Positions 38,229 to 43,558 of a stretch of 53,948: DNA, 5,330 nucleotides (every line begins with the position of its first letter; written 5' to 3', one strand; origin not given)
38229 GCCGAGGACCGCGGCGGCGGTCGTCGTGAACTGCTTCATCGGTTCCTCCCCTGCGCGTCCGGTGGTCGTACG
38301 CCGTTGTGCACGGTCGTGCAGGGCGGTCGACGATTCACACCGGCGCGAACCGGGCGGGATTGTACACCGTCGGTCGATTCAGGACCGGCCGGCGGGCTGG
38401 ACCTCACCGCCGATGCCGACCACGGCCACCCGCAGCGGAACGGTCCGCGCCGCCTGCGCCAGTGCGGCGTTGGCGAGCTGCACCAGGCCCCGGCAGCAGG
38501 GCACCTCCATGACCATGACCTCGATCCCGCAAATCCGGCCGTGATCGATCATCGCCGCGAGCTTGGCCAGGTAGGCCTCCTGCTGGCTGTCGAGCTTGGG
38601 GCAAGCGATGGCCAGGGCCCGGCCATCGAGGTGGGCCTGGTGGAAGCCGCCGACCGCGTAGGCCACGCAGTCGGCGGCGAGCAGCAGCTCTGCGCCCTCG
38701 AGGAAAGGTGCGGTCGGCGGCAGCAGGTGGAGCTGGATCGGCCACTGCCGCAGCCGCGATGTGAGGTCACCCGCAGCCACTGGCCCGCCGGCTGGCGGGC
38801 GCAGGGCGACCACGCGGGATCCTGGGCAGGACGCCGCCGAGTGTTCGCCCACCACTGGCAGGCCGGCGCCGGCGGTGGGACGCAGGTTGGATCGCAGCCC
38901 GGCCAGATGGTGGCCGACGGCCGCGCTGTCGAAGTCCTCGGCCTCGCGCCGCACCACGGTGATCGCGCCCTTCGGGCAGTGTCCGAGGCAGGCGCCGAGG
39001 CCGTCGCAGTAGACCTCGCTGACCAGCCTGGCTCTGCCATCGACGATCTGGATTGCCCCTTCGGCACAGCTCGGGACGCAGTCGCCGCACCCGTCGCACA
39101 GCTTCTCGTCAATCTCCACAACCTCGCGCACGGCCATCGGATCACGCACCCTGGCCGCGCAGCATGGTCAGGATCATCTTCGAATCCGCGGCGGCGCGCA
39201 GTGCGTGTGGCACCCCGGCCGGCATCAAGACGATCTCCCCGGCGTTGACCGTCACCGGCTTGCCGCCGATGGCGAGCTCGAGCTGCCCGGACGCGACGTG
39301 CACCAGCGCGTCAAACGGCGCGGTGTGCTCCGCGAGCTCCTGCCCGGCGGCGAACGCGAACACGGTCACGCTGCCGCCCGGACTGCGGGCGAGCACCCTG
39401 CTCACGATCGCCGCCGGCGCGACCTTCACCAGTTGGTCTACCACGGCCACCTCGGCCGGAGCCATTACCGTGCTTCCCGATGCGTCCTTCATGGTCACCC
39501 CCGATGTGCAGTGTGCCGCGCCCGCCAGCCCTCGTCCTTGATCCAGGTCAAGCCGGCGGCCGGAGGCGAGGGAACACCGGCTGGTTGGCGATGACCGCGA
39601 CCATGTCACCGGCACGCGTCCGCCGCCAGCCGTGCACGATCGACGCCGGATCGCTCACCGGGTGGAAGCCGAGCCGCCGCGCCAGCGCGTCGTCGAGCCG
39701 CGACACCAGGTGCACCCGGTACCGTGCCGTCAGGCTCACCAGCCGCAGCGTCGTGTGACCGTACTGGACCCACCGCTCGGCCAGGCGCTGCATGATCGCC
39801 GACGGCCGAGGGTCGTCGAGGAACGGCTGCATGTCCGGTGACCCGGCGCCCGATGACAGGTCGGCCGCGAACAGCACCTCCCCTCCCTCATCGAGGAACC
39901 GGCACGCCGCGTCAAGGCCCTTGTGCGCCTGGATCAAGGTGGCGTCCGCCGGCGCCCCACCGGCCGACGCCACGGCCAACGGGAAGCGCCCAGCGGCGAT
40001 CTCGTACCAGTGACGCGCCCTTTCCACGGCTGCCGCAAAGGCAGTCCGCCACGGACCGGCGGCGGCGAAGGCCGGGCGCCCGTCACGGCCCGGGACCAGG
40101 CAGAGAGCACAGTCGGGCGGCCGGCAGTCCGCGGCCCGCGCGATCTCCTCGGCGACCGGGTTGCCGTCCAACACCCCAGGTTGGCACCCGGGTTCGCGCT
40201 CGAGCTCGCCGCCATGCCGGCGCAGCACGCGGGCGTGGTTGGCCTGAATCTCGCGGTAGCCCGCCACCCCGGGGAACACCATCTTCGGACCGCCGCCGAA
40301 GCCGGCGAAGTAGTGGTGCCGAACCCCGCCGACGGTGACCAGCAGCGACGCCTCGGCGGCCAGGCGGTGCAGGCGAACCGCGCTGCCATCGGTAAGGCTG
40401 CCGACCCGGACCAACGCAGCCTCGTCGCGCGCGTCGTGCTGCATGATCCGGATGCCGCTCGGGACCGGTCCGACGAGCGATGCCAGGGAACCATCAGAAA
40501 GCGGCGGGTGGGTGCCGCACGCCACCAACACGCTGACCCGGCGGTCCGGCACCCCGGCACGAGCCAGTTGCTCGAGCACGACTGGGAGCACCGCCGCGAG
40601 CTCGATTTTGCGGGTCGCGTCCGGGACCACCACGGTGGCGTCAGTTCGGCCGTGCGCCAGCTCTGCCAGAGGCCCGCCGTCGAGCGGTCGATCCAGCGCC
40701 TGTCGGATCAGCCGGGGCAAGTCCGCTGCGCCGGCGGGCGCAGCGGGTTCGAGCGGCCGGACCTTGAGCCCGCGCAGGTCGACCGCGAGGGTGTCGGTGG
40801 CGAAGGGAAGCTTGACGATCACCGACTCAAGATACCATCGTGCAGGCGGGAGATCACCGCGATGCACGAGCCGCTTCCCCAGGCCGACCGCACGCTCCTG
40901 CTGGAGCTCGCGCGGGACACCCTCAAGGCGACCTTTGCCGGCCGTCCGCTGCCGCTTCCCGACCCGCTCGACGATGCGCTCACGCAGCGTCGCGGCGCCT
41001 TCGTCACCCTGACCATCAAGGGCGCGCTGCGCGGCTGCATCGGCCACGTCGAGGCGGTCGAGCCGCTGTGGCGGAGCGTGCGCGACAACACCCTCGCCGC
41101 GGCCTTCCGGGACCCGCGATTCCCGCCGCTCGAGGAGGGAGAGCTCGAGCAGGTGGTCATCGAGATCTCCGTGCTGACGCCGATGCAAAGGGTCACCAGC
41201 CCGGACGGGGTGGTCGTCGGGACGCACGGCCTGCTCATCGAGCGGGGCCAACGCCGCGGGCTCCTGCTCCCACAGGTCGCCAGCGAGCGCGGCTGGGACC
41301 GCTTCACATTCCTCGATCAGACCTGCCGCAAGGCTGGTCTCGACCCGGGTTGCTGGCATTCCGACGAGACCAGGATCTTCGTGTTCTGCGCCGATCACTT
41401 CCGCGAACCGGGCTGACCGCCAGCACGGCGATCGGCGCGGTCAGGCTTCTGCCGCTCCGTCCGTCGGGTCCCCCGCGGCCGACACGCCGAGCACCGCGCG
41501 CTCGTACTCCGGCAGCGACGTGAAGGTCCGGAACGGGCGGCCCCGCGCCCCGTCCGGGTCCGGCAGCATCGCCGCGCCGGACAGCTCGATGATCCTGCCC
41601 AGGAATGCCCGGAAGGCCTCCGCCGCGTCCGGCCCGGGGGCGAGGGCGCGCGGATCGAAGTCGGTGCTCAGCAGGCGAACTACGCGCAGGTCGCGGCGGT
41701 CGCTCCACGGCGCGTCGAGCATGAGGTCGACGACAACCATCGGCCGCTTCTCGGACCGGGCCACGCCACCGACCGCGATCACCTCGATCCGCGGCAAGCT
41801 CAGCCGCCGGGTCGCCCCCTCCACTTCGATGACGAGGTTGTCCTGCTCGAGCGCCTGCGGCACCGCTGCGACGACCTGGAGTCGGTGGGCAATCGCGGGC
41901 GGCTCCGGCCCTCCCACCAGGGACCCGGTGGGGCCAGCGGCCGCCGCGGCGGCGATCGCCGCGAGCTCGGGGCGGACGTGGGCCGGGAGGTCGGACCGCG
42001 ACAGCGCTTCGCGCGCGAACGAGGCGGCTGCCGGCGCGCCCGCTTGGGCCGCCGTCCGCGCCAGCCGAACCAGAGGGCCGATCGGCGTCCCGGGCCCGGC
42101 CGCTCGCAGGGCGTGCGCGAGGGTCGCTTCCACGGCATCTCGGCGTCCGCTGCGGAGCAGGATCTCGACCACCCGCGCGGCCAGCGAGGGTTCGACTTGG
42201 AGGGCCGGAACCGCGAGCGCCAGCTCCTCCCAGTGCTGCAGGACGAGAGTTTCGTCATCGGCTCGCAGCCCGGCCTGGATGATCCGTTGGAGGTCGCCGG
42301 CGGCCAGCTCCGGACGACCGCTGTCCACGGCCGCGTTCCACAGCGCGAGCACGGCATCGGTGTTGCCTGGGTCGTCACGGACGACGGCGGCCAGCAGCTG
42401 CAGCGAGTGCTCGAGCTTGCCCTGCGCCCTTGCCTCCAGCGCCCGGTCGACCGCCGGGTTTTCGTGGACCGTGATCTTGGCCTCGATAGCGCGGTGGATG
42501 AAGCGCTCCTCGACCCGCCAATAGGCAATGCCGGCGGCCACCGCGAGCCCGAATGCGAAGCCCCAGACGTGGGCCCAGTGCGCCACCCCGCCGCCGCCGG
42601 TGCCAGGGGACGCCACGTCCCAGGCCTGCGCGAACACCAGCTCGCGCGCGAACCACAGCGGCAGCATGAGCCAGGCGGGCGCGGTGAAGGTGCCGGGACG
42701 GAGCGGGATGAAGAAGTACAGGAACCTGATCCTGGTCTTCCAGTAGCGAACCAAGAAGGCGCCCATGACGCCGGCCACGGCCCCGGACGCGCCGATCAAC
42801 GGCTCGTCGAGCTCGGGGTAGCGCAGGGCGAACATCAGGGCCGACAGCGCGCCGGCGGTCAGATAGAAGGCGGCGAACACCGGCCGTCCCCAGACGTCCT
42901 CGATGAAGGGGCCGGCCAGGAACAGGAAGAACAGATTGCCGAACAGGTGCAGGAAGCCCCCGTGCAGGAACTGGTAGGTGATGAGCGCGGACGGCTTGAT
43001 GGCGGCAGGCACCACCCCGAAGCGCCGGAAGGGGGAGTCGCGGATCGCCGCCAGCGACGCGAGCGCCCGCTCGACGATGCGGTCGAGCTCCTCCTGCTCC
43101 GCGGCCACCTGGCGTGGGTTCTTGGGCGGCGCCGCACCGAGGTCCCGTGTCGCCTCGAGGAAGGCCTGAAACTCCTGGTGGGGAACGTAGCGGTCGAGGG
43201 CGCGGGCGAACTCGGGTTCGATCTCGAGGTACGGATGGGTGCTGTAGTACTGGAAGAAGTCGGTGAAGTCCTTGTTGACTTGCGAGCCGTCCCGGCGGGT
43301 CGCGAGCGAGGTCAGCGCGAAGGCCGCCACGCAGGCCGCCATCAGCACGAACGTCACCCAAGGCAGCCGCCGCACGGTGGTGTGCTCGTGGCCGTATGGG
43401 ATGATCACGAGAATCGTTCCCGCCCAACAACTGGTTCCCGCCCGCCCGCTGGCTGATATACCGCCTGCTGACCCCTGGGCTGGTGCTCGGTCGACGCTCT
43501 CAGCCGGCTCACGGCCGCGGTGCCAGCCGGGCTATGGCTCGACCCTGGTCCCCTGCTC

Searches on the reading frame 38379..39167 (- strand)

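Call 9: search_protein_families(library=pfam, proteins=[window:38379-39167:-])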
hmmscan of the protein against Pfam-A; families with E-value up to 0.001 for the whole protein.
window:38379-39167:- (262 aa): 8 families
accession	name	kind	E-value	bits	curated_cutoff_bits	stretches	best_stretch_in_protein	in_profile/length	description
PF12837.12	Fer4_6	-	6.5e-07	29.4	25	1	16-39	1-24/24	4Fe-4S binding domain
PF12838.12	Fer4_7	-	9.3e-07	29.7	27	1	24-68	2-52/52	4Fe-4S dicluster domain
PF13237.11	Fer4_10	-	3.5e-06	27.3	25.5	1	17-65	2-53/53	4Fe-4S dicluster domain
PF13187.11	Fer4_9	-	4.1e-06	27.1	27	1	24-69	2-52/52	4Fe-4S dicluster domain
PF00037.32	Fer4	-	6.3e-06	26.2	21.1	0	17-39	1-23/24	4Fe-4S binding domain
PF14697.11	Fer4_21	-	1.7e-05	25.3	35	1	18-70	2-58/59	4Fe-4S dicluster domain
PF25160.1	LdpA_Fe-S-bd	-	5.8e-05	23.2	27.6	0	12-42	17-46/49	LdpA Fe-S cluster-binding domain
PF13484.11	Fer4_16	-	0.00045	21.4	30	0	24-42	2-20/66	4Fe-4S double cluster binding domain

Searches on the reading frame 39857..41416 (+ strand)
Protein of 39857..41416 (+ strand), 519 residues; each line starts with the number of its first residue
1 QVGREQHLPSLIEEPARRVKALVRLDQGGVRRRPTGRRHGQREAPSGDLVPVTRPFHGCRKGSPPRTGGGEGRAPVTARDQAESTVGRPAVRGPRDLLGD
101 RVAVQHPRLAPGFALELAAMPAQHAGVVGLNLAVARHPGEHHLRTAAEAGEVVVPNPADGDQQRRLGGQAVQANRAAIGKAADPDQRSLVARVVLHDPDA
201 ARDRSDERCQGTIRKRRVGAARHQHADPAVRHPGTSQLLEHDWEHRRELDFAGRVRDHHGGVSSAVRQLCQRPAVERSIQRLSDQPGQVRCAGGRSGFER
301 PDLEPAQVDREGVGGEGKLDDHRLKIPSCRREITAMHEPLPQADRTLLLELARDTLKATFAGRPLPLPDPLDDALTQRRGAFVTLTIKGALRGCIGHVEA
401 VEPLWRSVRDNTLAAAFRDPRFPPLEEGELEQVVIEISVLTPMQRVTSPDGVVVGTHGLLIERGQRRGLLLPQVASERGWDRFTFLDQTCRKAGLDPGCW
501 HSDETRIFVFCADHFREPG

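Call 9: search_protein_families(library=pfam, proteins=[window:39857-41416:+])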
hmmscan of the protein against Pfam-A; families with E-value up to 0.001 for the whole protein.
window:39857-41416:+ (519 aa): 1 family
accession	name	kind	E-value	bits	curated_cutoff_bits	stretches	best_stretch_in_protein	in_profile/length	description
PF01871.22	AMMECR1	-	1.1e-54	184.8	25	1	349-515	1-168/168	AMMECR1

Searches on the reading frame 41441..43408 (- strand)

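Call 9: search_protein_families(library=pfam, proteins=[window:41441-43408:-])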
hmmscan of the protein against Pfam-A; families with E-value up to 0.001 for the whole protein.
window:41441-43408:- (655 aa): 1 family
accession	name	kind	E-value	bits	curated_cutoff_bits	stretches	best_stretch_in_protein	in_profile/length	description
PF01694.28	Rhomboid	-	3.8e-24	86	22.6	1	141-294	6-140/143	Rhomboid domain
